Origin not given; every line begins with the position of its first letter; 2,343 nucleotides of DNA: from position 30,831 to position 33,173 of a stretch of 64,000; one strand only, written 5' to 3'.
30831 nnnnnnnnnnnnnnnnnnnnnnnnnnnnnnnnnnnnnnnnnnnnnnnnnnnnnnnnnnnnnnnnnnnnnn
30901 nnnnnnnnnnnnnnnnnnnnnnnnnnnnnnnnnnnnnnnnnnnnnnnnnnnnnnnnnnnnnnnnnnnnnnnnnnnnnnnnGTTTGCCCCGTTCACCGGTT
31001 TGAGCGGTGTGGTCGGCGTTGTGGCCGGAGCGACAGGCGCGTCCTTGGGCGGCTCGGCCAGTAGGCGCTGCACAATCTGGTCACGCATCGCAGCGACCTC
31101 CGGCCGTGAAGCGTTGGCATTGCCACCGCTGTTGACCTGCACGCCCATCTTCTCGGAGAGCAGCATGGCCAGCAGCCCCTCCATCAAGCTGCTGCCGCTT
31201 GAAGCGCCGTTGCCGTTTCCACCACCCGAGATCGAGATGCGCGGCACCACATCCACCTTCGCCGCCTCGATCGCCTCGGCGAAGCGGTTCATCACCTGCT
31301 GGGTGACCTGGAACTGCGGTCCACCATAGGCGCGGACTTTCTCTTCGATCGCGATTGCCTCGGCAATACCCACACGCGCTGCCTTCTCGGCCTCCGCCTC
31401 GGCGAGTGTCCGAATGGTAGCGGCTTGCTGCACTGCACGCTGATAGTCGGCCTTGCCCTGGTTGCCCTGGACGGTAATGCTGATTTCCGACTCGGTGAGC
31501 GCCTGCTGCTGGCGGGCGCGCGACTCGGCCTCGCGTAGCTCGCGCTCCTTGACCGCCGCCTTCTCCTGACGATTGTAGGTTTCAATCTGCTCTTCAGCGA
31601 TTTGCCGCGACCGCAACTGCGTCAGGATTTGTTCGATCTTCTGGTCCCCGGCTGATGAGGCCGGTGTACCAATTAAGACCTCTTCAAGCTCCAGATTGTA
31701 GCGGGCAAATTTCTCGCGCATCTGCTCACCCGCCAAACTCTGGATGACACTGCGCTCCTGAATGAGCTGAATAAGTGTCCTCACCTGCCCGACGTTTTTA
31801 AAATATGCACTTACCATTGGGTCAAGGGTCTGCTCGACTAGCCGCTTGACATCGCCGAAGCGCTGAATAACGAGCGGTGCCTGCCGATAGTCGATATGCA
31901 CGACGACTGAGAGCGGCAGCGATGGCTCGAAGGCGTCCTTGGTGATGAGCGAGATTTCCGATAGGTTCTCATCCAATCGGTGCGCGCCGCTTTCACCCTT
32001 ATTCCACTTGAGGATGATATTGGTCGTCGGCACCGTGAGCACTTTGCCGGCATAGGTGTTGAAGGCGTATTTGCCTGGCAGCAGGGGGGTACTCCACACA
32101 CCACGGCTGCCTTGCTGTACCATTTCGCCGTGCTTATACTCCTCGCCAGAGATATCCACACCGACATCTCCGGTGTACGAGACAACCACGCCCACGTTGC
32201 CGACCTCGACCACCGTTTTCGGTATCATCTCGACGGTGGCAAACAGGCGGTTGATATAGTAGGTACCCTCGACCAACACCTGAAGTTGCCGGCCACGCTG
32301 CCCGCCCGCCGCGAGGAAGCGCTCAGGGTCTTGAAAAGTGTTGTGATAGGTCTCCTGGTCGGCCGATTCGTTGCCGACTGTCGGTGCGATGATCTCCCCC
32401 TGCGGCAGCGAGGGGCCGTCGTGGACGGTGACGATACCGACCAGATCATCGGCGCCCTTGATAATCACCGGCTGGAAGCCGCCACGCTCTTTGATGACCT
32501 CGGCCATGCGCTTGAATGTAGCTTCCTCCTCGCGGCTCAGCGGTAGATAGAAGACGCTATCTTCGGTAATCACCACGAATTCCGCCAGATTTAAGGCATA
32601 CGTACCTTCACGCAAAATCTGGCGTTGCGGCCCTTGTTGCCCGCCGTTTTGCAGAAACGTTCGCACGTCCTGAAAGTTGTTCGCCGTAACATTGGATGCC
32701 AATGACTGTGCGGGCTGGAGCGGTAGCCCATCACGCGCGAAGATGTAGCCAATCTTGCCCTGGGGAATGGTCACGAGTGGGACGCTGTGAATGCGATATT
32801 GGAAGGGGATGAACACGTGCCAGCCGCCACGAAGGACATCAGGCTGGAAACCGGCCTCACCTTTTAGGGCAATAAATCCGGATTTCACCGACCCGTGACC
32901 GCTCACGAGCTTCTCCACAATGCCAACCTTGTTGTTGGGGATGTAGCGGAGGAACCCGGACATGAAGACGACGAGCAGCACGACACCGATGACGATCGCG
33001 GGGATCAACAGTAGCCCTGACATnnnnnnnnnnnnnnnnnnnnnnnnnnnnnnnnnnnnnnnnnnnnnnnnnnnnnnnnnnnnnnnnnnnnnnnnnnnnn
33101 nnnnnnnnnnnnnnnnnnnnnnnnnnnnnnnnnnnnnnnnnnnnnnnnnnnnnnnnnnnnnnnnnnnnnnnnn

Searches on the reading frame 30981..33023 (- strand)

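Call 89: search_protein_families(library=pfam, max_evalue=0.001, proteins=[window:30981-33023:-])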
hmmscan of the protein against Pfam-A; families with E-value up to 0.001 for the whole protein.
window:30981-33023:- (681 aa): 1 family
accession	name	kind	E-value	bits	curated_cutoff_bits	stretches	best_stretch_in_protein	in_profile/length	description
PF01145.31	Band_7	-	1.1e-14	55.3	23.6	1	271-486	2-166/176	SPFH domain / Band 7 family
